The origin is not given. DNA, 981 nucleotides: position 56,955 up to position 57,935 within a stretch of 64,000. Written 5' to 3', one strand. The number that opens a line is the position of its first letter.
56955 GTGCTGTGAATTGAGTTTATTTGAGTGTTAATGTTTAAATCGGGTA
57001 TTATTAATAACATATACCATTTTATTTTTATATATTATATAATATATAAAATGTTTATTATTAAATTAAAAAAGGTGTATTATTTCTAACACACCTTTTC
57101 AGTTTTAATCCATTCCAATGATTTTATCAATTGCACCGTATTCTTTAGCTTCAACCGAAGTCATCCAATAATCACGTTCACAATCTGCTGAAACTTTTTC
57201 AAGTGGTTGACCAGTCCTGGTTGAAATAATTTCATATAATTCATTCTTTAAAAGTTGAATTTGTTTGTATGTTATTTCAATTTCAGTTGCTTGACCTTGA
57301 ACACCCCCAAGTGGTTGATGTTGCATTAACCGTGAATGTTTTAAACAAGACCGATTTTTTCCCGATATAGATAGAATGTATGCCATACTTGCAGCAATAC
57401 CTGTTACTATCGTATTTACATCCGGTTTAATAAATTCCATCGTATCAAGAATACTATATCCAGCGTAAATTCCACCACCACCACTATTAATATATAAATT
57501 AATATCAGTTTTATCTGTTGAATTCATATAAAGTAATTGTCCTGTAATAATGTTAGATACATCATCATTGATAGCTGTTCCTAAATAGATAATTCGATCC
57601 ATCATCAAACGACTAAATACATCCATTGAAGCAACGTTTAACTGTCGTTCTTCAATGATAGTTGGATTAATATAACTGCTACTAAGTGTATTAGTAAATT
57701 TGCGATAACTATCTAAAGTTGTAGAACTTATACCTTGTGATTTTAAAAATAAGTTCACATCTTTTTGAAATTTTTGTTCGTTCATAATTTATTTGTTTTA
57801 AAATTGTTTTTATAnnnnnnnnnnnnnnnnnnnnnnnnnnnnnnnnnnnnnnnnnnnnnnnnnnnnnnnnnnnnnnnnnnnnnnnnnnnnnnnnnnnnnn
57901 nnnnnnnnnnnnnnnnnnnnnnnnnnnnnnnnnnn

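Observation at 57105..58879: Phage-encoded proteostasis and translation factors: ClpP with an N-terminal extension, full-length DnaJ and (at 1605..2132) IF-3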

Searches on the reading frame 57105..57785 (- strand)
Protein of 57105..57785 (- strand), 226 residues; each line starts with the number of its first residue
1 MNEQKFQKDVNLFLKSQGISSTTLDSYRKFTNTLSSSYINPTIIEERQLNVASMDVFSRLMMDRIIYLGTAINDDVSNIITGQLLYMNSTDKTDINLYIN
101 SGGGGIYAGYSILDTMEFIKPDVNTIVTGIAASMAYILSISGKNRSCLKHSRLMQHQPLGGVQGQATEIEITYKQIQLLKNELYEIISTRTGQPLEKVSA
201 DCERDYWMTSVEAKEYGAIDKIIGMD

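Call 3: search_protein_families(library=pfam, proteins=[window:57105-57785:-], max_evalue=0.01)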
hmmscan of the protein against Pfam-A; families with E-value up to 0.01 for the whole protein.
window:57105-57785:- (226 aa): 1 family
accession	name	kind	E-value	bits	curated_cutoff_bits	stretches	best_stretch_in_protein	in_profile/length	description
PF00574.28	CLP_protease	-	5.6e-60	202.8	20.2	1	53-224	6-180/182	Clp protease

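Call 4: search_protein_families(library=ncbifam, proteins=[window:57105-57785:-], max_evalue=0.01)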
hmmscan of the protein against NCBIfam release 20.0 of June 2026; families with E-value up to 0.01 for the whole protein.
window:57105-57785:- (226 aa): 10 families
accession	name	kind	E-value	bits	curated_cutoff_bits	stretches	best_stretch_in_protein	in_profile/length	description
NF011091.0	PRK14514.1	equivalog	8.9e-84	280.5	361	1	14-223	9-217/221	ATP-dependent Clp endopeptidase proteolytic subunit ClpP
NF001368.0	PRK00277.1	subfamily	2.2e-67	226.8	249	1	37-223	6-195/203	ATP-dependent Clp protease proteolytic subunit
TIGR00493.1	clpP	equivalog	4.5e-64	215.7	308.6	1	40-223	4-190/192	ATP-dependent Clp endopeptidase proteolytic subunit ClpP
NF009205.0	PRK12553.1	subfamily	4.4e-60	202.9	228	1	35-223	9-202/211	ATP-dependent Clp protease proteolytic subunit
NF009203.0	PRK12551.1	equivalog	3.2e-57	193.4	359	1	41-223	3-188/196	ATP-dependent Clp protease proteolytic subunit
NF011090.0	PRK14513.1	equivalog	7.7e-46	156.5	347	1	41-224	5-191/201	ATP-dependent Clp protease proteolytic subunit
NF011089.0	PRK14512.1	equivalog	1e-43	149.4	251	1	47-223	12-191/200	ATP-dependent Clp protease proteolytic subunit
NF009204.0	PRK12552.1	equivalog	5.9e-37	127.2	263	1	48-223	15-212/225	ATP-dependent Clp protease proteolytic subunit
NF045542.1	Clp_rel_HeadMat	equivalog_domain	8.3e-24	84.4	120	1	83-222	25-165/165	head maturation protease, ClpP-related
NF045540.1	scaf_prot_MCP1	exception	9.4e-23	80.8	475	1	87-223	27-161/652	ClpP-like prohead protease/major capsid protein fusion protein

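Call 5: search_protein_families(library=phrogs, proteins=[window:57105-57785:-], max_evalue=0.001)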
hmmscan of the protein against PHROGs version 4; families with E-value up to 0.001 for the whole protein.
window:57105-57785:- (226 aa): 10 families
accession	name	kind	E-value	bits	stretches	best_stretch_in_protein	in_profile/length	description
phrog_94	-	head and packaging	1.8e-38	134.4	1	56-224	73-251/622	head maturation protease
phrog_2976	-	head and packaging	6.3e-27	96.3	1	89-224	47-183/394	head maturation protease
phrog_133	-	head and packaging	9.9e-25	88.2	1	88-223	43-179/668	head maturation protease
phrog_1684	-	head and packaging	1.7e-19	71.4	1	87-222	67-202/284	head maturation protease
phrog_3348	-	unknown function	9e-13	49.3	1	91-223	66-198/386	-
phrog_1827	-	other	1e-11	45.5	1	89-189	49-149/202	ATP-dependent protease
phrog_13984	-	unknown function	1.3e-06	29.6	1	90-152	58-120/123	-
phrog_53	-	head and packaging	1.4e-06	28.8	1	87-145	112-172/583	head maturation protease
phrog_23753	-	head and packaging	9.3e-06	26.4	1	88-185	39-134/298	head maturation protease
phrog_5410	-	other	0.00051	20.3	1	93-187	56-147/323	ATP-dependent protease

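Call 7: search_dna_similar(query=window:57105-57785:-, collection=phages, mode=protein, max_rows=30)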
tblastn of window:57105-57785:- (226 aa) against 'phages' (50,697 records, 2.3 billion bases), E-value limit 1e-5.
Records with a match: 324; places in all: 329; records where one place covers at least 80% of the query: 126.
Best place of each record, by identity: 60-80% 1; <60% 323.
By first word of the organism name: Vibrio 92; Streptococcus 48; Escherichia 34; Bacteriophage 26; Bacteroides 21; Prevotella 15; Pseudomonas 11; Listeria 10; Klebsiella 10; Salmonella 8; and 21 more.
By host as written in the record: - 133; Prevotella sp. 15; Streptococcus suis 11; Listeria monocytogenes 10; Escherichia coli 10; Klebsiella pneumoniae 5; Pseudomonas aeruginosa PAO1 5; Salmonella enterica subsp. enterica serovar Typhimurium 4; and 104 more.
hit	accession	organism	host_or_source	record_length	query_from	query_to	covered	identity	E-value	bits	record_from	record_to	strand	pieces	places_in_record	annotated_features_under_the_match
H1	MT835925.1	Bacteriophage sp.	human fecal samples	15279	15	215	89%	60.8%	9e-63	216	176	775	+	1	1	record has no annotation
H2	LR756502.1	uncultured phage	metagenomic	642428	15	223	92%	57.5%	4e-64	220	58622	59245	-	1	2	record has no annotation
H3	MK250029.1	Prevotella phage Lak-C1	Prevotella sp.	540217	7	223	96%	54.2%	6e-59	205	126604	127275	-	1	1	record has no annotation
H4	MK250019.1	Prevotella phage Lak-A2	Prevotella sp.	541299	7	223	96%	54.2%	1e-58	204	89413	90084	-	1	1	record has no annotation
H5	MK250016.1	Prevotella phage Lak-A1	Prevotella sp.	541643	7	223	96%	54.2%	2e-58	204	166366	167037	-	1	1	record has no annotation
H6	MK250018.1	Prevotella phage Lak-A1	Prevotella sp.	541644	7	223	96%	54.2%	2e-58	204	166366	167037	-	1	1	record has no annotation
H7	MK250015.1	Prevotella phage Lak-A1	Prevotella sp.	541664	7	223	96%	54.2%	2e-58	204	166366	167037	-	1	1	record has no annotation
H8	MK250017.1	Prevotella phage Lak-A1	Prevotella sp.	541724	7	223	96%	54.2%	2e-58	204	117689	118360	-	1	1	record has no annotation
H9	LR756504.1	uncultured phage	metagenomic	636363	6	223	96%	53.8%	3e-59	206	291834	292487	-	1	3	record has no annotation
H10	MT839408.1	Bacteriophage sp.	human fecal samples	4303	14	223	93%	55.9%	3e-64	220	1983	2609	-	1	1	record has no annotation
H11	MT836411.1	Bacteriophage sp.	human fecal samples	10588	5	223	97%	53.5%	2e-59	206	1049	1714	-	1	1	record has no annotation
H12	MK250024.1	Prevotella phage Lak-B5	Prevotella sp.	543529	7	223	96%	51.8%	1e-56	199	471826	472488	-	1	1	record has no annotation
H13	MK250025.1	Prevotella phage Lak-B6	Prevotella sp.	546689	7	223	96%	51.8%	1e-56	199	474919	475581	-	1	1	record has no annotation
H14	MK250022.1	Prevotella phage Lak-B3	Prevotella sp.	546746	7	223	96%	51.8%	1e-56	199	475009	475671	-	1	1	record has no annotation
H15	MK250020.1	Prevotella phage Lak-B1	Prevotella sp.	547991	7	223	96%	51.8%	1e-56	199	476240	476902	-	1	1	record has no annotation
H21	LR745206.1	uncultured phage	metagenomic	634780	8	223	96%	46.6%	9e-44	162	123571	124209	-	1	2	record has no annotation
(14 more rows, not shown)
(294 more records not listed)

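Call 12: find_homologous_proteins(query=window:57105-57785:-)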
Query window:57105-57785:- (226 aa): 8000 proteins with E <= 0.001 among 8000 candidates; the best 120 are listed.
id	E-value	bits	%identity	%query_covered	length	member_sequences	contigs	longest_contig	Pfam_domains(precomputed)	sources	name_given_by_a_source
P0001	2.0e-142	490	100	100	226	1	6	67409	PF00574.29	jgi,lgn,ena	-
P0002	3.5e-123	427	87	100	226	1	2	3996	PF00574.29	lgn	-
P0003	2.5e-106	372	80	97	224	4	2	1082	PF00574.29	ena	-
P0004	6.8e-102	358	72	100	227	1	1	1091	PF00574.29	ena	-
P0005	1.3e-97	344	72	98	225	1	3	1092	PF00574.29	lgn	-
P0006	4.8e-97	342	71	97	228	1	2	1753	PF00574.29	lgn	-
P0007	2.4e-96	340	71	96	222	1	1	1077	PF00574.29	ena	-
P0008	4.5e-96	339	71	98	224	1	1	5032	PF00574.29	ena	-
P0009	1.9e-95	337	71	97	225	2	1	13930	PF00574.29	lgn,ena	-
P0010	9.0e-95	334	71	98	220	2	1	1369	PF00574.29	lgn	-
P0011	1.8e-94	333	72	96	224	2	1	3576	PF00574.29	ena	-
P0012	2.3e-94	333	69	97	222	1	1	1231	PF00574.29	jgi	jgi:ATP-dependent Clp protease protease subunit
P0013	2.6e-94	333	68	97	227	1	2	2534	PF00574.29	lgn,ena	-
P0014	2.7e-94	333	70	98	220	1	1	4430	PF00574.29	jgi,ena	-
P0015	3.6e-94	332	71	97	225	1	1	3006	PF00574.29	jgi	jgi:ATP-dependent Clp protease protease subunit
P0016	4.7e-94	332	69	100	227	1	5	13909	PF00574.29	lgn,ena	-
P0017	4.8e-94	332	71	96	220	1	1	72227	PF00574.29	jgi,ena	-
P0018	5.8e-94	332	69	96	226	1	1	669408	PF00574.29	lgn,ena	-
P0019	8.9e-94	331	71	96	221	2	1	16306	PF00574.29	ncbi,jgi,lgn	ncbi:MAG: ATP-dependent Clp protease proteolytic subunit [Saccharofermentanales bacterium]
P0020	1.5e-93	330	67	96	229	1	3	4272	PF00574.29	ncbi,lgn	ncbi:MAG: ATP-dependent Clp protease proteolytic subunit [bacterium]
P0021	2.0e-93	330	68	99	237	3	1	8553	PF00574.29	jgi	-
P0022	2.0e-93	330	70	97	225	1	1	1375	PF00574.29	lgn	-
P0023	2.2e-93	330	68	97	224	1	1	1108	PF00574.29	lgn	-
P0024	1.2e-92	328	66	98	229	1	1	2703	PF00574.29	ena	-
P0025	1.4e-92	327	69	97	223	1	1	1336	PF00574.29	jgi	-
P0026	1.4e-92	327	70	96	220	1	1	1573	PF00574.29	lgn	-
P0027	2.5e-92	326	69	98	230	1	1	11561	PF00574.29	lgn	-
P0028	5.2e-92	325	69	97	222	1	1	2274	PF00574.29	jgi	jgi:ATP-dependent Clp protease protease subunit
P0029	1.1e-91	324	69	98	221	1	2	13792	PF00574.29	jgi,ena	-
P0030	2.5e-91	323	68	98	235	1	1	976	PF00574.29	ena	-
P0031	3.4e-91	323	68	96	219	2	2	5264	PF00574.29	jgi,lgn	-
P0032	5.1e-91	322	65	97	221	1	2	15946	PF00574.29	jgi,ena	-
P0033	5.7e-91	322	69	97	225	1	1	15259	PF00574.29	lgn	-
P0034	7.2e-91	322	68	98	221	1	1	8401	PF00574.29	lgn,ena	-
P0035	8.4e-91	321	68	97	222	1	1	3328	PF00574.29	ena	-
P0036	1.4e-90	321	68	97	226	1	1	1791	PF00574.29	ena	-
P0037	2.7e-90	320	65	97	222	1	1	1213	PF00574.29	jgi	jgi:ATP-dependent Clp protease protease subunit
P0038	4.1e-90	319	68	96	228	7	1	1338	PF00574.29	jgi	-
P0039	3.2e-89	316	66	98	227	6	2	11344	PF00574.29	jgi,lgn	-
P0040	6.3e-89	315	66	98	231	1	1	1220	PF00574.29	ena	-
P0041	8.0e-89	315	64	96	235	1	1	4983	PF00574.29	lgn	-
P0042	8.5e-89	315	67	97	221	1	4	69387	PF00574.29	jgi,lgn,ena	jgi:ATP-dependent Clp protease protease subunit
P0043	1.1e-88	315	67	97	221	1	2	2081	PF00574.29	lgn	-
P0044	1.1e-88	315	67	97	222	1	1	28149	PF00574.29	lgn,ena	-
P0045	1.7e-88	314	67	97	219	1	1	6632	PF00574.29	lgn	-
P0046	2.7e-88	313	66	96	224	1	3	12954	PF00574.29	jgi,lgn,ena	-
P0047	3.0e-88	313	60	98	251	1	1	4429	PF00574.29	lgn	-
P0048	3.0e-88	313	66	97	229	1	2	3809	PF00574.29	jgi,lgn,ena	-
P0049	4.9e-88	312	74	85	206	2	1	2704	PF00574.29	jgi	-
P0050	9.7e-88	311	67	96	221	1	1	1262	PF00574.29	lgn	-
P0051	1.8e-87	311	66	98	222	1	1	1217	PF00574.29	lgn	-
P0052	8.1e-87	308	63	100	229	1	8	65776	PF00574.29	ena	-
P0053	9.5e-87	308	67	97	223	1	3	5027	PF00574.29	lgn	-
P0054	1.0e-86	308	64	96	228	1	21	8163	PF00574.29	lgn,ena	-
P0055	1.3e-86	308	64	97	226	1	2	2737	PF00574.29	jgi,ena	-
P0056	1.9e-86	307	64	96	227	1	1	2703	PF00574.29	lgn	-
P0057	4.1e-86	306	64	97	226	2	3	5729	PF00574.29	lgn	-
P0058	4.8e-86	306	65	96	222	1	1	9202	PF00574.29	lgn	-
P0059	5.8e-86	306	65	99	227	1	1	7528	PF00574.29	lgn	-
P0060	7.7e-86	305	62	98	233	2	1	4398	PF00574.29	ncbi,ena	-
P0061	1.0e-85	305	64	97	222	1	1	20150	PF00574.29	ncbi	-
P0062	1.6e-85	304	65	99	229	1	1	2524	PF00574.29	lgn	-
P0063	6.0e-85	302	58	97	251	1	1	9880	PF00574.29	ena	-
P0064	6.9e-85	302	65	97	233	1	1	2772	PF00574.29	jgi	jgi:ATP-dependent Clp protease protease subunit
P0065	7.5e-85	302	63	99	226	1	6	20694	PF00574.29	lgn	-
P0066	1.9e-84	301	65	98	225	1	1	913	PF00574.29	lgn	-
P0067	2.0e-84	301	61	100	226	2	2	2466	PF00574.29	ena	-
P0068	7.5e-84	299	63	96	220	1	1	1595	PF00574.29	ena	-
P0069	9.3e-84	298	62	100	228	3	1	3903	PF00574.29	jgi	jgi:ATP-dependent Clp protease protease subunit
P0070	2.0e-83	297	62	98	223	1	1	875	PF00574.29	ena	-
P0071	1.4e-82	295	63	98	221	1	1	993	PF00574.29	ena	-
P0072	1.9e-82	294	61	97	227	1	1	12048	PF00574.29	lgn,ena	-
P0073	8.9e-82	292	64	97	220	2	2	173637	PF00574.29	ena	-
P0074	2.9e-80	287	62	96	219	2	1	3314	PF00574.29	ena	-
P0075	2.1e-78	281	65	91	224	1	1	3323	PF00574.29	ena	-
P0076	1.4e-77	278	64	91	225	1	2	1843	PF00574.29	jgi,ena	-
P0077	1.4e-77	278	60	99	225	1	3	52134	PF00574.29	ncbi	-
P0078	2.4e-77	278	62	94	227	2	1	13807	PF00574.29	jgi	jgi:ATP-dependent Clp protease protease subunit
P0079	4.1e-77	277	62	93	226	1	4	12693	PF00574.29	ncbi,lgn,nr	ncbi:MAG: ATP-dependent Clp endopeptidase proteolytic subunit ClpP [Candidatus Riesia sp.]|nr:ATP-de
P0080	6.7e-77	276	60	96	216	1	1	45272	PF00574.29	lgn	-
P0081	6.8e-77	276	61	97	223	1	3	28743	PF00574.29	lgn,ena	-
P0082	7.8e-77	276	59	96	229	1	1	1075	PF00574.29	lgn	-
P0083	9.2e-77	276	61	97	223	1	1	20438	PF00574.29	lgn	-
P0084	9.2e-77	276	60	99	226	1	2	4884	PF00574.29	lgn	-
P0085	9.4e-77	276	64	93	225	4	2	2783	PF00574.29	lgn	-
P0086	1.3e-76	275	60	97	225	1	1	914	PF00574.29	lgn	-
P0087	1.3e-76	275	63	92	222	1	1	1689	PF00574.29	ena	-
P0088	1.4e-76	275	64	93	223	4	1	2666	PF00574.29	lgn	-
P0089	1.5e-76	275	60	96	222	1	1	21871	PF00574.29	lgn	-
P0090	1.6e-76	275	58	97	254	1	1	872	PF00574.29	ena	-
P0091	1.6e-76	275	59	100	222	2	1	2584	PF00574.29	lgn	-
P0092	1.9e-76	275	60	98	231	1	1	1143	PF00574.29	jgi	jgi:ATP-dependent Clp protease protease subunit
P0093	2.1e-76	274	62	93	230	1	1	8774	PF00574.29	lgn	-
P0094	2.5e-76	274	61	92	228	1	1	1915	PF00574.29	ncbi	-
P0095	2.6e-76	274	62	92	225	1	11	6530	PF00574.29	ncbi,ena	-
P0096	3.1e-76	274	61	95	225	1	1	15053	PF00574.29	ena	-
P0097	4.4e-76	273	62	92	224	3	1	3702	PF00574.29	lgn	-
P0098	5.0e-76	273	60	96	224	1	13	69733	PF00574.29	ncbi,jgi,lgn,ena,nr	ncbi:MAG: ATP-dependent Clp endopeptidase proteolytic subunit ClpP [Bacteroidales bacterium]|jgi:ATP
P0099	5.0e-76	273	63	92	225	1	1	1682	PF00574.29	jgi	jgi:ATP-dependent Clp protease, protease subunit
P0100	5.2e-76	273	62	92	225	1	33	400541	PF00574.29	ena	-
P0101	5.2e-76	273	62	92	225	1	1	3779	PF00574.29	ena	-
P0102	6.3e-76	273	63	92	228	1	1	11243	PF00574.29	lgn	-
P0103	6.5e-76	273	62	91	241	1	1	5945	PF00574.29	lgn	-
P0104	6.7e-76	273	60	94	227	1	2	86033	PF00574.29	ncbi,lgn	-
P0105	7.3e-76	273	62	92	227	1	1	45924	PF00574.29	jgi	jgi:ATP-dependent Clp protease protease subunit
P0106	8.2e-76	273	60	93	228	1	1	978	PF00574.29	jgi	jgi:ATP-dependent Clp protease protease subunit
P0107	8.8e-76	272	60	93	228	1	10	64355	PF00574.29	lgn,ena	-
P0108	9.1e-76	272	60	93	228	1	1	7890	PF00574.29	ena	-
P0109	1.0e-75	272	58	100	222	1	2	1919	PF00574.29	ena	-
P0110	1.1e-75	272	63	94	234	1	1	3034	PF00574.29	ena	-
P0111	1.3e-75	272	58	96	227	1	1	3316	PF00574.29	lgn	-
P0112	1.4e-75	272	62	91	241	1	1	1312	PF00574.29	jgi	jgi:ATP-dependent Clp protease protease subunit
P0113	1.6e-75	272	62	93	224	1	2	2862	PF00574.29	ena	-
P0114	1.8e-75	271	60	93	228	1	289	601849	PF00574.29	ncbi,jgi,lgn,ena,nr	ncbi:MAG: ATP-dependent Clp endopeptidase proteolytic subunit ClpP [Muribaculaceae bacterium]|jgi:AT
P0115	1.8e-75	271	60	93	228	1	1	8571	PF00574.29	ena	-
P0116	1.8e-75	271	60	93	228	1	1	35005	PF00574.29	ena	-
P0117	1.8e-75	271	60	93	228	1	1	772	PF00574.29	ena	-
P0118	1.8e-75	271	62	92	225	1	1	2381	PF00574.29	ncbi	-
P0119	2.0e-75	271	62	93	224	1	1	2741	PF00574.29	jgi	-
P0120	2.0e-75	271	64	92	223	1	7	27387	PF00574.29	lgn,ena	-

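Call 13: search_solved_structures(query=window:57105-57785:-, show_alignments=3, max_evalue=1e-30)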
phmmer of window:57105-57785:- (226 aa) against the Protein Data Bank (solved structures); distinct sequences matched with E-value up to 1e-30: 98 (the best 60 are shown).
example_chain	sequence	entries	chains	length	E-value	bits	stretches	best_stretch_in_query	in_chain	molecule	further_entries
6mx2_A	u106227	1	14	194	2.7e-55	190.7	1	41-223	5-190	ATP-dependent Clp protease proteolytic subunit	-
8r04_A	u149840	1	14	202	8.6e-54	185.8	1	39-223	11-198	ATP-dependent Clp protease proteolytic subunit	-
3tt7_A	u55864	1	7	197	1.9e-53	184.7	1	40-223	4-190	ATP-dependent Clp protease proteolytic subunit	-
3tt6_A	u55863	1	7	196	2.1e-53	184.5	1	40-223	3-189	ATP-dependent Clp protease proteolytic subunit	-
3kti_A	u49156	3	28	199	2.2e-53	184.5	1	40-223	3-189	ATP-dependent Clp protease proteolytic subunit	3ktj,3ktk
3ktg_A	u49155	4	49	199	2.3e-53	184.4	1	40-223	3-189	ATP-dependent Clp protease proteolytic subunit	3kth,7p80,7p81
7fep_A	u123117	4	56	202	2.4e-53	184.4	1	40-223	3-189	ATP-dependent Clp protease proteolytic subunit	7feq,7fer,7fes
8cj4_A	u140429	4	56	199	5.4e-51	176.7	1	40-223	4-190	ATP-dependent Clp protease proteolytic subunit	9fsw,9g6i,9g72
8qyf_A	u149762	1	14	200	5.5e-51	176.7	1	40-223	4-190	ATP-dependent Clp protease proteolytic subunit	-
8r03_A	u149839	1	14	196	5.9e-51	176.6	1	38-223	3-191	ATP-dependent Clp protease proteolytic subunit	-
3st9_A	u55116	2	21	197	6.6e-51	176.4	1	39-223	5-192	ATP-dependent Clp protease proteolytic subunit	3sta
9jop_H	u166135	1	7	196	7.9e-51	176.1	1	39-223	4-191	ATP-dependent Clp protease proteolytic subunit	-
4ryf_H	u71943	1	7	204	9.2e-51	175.9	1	40-223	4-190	ATP-dependent Clp protease proteolytic subunit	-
4jct_A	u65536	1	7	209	1e-50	175.8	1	40-223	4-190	ATP-dependent Clp protease proteolytic subunit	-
4mxi_A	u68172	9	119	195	1e-50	175.8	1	40-223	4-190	ATP-dependent Clp protease proteolytic subunit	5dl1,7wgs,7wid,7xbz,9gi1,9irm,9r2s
3mt6_R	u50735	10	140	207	5.4e-49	170.1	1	39-223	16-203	ATP-dependent Clp protease proteolytic subunit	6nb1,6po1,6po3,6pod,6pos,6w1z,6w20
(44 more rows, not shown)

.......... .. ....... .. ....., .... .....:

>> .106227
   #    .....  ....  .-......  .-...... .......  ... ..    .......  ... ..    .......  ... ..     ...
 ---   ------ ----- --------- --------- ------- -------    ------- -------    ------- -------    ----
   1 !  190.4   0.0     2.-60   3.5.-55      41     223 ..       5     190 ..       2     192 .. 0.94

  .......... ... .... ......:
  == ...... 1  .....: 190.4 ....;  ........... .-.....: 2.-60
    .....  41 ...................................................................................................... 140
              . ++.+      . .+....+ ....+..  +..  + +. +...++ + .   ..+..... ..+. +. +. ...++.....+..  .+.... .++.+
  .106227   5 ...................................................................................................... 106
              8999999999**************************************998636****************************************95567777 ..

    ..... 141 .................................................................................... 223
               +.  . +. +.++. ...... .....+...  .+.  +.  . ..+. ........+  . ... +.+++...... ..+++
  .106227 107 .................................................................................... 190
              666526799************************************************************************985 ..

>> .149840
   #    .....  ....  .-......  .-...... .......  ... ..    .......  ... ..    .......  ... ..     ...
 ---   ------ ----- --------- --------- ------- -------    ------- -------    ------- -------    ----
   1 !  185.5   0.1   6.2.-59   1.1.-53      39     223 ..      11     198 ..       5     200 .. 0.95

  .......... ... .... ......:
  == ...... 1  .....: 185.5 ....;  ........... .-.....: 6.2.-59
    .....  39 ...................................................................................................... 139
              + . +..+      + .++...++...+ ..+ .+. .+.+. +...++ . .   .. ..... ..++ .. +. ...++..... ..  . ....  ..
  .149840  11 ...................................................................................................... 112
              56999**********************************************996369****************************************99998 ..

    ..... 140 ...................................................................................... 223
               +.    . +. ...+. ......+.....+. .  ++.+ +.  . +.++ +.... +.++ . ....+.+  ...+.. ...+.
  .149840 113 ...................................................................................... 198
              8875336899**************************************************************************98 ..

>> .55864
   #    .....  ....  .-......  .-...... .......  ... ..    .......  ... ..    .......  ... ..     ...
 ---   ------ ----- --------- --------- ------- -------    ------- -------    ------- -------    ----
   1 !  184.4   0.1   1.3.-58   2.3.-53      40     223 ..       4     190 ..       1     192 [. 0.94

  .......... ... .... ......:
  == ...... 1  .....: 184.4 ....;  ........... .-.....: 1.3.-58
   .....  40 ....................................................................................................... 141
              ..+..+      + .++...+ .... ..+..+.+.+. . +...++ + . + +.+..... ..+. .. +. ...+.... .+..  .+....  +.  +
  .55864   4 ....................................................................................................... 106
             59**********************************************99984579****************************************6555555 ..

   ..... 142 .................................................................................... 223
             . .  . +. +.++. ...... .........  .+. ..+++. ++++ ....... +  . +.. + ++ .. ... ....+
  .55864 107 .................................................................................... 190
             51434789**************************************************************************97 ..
